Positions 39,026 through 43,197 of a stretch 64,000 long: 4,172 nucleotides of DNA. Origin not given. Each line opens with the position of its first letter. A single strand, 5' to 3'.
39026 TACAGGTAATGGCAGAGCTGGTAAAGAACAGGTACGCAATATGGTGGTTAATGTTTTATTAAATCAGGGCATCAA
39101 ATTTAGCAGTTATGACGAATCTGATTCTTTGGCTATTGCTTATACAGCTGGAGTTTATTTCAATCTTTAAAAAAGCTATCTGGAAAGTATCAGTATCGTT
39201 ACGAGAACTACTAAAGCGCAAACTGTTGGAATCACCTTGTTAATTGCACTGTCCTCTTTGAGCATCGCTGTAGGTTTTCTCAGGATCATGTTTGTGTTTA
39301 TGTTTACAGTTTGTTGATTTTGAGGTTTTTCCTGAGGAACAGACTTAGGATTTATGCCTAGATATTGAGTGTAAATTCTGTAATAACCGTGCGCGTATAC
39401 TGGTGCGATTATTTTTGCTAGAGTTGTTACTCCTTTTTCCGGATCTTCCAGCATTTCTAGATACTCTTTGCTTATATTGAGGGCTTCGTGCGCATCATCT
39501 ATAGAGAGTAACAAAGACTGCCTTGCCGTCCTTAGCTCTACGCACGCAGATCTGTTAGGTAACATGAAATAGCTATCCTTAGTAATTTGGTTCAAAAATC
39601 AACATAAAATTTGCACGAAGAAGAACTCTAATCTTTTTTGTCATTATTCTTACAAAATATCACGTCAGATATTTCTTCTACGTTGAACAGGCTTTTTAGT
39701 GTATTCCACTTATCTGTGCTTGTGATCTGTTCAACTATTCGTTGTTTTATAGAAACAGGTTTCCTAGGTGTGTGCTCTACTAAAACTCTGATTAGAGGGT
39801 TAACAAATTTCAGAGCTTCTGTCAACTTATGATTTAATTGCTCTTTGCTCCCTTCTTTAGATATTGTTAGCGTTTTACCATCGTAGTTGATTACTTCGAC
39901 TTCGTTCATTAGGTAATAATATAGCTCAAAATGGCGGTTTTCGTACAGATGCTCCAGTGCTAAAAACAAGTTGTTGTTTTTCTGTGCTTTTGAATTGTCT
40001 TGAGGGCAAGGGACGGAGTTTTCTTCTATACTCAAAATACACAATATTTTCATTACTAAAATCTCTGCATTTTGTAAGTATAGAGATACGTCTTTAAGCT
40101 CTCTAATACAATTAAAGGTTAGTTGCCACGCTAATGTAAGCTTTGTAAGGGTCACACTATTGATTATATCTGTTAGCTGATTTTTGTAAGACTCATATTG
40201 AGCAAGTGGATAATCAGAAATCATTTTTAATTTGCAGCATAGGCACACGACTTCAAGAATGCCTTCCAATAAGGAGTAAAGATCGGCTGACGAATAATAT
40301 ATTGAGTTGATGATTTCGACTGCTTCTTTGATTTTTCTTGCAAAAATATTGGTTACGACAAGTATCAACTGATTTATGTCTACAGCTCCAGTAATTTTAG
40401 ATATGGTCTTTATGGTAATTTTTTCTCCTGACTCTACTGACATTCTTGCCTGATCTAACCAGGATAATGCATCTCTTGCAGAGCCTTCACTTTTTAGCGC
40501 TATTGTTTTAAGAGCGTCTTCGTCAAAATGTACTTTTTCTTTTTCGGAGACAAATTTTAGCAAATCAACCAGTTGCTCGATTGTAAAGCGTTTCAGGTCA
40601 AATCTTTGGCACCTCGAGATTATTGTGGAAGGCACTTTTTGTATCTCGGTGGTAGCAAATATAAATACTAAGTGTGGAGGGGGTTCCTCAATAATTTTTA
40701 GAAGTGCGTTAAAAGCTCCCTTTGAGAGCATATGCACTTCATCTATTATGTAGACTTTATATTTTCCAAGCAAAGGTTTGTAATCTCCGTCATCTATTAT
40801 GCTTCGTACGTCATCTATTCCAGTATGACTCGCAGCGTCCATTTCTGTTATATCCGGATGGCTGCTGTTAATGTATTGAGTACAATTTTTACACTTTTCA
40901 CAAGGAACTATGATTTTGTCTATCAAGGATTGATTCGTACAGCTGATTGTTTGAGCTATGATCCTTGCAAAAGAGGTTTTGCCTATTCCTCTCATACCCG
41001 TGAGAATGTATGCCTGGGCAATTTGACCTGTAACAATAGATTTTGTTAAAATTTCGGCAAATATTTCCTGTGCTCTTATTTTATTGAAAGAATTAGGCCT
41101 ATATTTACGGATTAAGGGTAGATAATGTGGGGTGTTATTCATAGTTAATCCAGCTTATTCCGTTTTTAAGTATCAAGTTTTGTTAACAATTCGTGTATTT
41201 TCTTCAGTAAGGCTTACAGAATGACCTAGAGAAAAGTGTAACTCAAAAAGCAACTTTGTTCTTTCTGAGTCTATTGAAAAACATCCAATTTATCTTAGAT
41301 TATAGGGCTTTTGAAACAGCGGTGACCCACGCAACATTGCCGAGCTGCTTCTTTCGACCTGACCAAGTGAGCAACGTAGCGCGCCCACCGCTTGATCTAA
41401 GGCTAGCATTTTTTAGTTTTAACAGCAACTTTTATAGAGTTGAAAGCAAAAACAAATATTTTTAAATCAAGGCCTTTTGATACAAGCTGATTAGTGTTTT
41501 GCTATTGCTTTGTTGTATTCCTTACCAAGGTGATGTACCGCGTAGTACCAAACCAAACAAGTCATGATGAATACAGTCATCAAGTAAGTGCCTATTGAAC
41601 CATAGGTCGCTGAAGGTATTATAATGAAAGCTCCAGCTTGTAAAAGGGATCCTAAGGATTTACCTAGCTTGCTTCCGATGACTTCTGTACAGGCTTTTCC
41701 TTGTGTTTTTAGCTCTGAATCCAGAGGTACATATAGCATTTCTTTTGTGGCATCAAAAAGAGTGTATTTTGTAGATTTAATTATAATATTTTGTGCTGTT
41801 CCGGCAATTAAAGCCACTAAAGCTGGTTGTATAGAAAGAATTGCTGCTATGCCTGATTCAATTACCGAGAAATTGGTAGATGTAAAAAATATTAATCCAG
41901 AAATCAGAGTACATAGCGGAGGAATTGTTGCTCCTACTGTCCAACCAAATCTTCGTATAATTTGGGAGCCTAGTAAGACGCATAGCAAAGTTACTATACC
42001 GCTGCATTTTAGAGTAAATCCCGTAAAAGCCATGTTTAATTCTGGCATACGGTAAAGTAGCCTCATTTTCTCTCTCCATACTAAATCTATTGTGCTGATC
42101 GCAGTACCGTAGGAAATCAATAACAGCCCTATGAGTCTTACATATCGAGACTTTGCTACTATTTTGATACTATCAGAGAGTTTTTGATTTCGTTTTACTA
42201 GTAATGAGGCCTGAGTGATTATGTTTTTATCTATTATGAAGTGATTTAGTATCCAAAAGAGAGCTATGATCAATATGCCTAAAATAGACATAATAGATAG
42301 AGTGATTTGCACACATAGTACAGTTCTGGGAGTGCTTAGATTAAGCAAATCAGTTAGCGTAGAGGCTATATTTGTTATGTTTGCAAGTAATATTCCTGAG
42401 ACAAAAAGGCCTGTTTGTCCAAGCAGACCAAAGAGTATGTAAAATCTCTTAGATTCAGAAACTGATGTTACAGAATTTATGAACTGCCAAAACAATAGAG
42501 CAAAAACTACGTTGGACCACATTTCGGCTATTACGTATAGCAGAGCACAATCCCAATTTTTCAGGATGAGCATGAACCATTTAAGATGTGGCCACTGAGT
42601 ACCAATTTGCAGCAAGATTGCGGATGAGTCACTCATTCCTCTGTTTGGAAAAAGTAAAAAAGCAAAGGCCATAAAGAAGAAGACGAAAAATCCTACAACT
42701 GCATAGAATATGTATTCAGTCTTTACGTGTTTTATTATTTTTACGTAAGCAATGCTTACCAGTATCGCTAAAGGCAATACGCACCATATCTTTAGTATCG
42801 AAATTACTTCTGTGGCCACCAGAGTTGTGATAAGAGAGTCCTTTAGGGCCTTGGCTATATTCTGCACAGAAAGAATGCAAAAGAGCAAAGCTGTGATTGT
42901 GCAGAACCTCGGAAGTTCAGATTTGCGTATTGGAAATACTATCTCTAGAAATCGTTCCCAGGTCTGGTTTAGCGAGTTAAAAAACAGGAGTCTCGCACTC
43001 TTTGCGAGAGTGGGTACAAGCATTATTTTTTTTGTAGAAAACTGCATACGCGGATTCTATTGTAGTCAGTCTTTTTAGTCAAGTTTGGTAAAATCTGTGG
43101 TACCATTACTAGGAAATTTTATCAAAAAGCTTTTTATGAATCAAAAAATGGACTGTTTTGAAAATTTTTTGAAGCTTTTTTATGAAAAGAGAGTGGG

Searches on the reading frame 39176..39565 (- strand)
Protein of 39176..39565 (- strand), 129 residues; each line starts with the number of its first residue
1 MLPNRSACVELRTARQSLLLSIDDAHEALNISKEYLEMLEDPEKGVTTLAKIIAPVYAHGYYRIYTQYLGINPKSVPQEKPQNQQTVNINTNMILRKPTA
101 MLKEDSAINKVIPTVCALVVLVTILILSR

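Call 89: search_protein_families(library=pfam, proteins=[window:39176-39565:-], max_evalue=0.001)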
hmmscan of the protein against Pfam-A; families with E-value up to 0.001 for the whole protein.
window:39176-39565:- (129 aa): 1 family
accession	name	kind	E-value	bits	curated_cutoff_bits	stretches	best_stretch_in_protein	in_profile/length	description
PF13413.12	HTH_25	-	1.1e-11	44.8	24.6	1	11-76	2-62/62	Helix-turn-helix domain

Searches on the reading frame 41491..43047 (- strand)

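Call 89: search_protein_families(library=pfam, proteins=[window:41491-43047:-], max_evalue=0.001)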
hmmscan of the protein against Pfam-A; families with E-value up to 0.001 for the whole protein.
window:41491-43047:- (518 aa): 1 family
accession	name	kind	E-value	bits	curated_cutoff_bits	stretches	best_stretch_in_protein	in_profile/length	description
PF03219.20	TLC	-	6.4e-133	444.6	21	1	27-511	5-491/491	TLC ATP/ADP transporter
